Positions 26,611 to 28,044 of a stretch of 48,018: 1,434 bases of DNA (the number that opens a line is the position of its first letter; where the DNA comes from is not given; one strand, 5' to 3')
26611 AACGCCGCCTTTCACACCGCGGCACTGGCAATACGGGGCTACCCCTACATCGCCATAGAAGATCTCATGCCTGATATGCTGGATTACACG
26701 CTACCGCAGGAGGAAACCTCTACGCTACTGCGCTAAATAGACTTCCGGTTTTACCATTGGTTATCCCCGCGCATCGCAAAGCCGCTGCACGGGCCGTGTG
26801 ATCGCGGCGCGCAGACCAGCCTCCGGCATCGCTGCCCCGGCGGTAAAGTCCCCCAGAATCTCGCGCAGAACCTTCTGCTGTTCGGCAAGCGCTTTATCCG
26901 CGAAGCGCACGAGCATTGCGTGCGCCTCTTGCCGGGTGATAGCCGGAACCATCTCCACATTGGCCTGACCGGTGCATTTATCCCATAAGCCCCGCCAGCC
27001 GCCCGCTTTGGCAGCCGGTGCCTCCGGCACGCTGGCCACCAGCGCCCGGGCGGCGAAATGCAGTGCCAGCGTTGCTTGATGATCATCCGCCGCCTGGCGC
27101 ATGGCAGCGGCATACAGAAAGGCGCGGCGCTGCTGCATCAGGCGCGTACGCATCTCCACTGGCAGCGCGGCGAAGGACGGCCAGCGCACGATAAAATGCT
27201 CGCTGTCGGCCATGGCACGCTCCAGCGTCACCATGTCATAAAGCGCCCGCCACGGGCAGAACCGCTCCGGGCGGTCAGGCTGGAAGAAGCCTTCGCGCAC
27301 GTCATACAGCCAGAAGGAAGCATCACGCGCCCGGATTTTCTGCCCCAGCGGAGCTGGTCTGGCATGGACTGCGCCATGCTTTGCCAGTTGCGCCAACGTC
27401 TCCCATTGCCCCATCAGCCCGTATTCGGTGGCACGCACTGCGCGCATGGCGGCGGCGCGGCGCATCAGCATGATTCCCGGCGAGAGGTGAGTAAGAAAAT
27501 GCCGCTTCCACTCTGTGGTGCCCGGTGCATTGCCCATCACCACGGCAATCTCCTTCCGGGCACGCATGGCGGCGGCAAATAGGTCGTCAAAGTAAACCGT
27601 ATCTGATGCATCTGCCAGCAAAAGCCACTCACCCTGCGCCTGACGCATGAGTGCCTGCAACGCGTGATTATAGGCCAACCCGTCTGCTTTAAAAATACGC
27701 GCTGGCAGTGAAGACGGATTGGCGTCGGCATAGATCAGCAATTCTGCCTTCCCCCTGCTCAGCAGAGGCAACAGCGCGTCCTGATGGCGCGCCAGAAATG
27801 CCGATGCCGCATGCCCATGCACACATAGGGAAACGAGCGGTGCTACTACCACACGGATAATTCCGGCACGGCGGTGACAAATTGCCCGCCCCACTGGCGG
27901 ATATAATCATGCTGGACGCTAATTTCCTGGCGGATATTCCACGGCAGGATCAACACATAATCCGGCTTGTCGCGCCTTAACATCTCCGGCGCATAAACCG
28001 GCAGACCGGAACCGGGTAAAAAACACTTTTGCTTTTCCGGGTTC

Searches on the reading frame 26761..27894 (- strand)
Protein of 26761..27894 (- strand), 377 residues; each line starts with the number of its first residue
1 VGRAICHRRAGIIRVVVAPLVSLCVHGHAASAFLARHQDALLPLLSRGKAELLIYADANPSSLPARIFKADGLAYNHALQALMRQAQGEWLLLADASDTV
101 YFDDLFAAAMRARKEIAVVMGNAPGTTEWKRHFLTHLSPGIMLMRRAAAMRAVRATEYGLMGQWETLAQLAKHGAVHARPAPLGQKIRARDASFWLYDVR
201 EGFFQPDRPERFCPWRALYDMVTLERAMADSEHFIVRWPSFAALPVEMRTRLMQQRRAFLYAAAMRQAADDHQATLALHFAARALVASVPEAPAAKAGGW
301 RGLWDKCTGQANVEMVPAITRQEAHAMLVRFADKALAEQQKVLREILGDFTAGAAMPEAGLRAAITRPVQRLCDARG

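Call 6: search_protein_families(library=pfam, proteins=[window:26761-27894:-])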
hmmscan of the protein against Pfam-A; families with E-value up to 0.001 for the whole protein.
window:26761-27894:- (377 aa): 0 families

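Call 72: search_protein_families(library=pfam, proteins=[window:26761-27894:-], max_evalue=5)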
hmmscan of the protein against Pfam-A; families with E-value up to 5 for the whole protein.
window:26761-27894:- (377 aa): 2 families
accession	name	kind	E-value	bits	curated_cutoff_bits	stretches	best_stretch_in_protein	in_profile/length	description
PF10397.14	ADSL_C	-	0.005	17.6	32.7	1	313-348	10-46/79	Adenylosuccinate lyase C-terminus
PF00535.33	Glycos_transf_2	-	0.078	13.3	23.3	1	74-126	65-118/168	Glycosyl transferase family 2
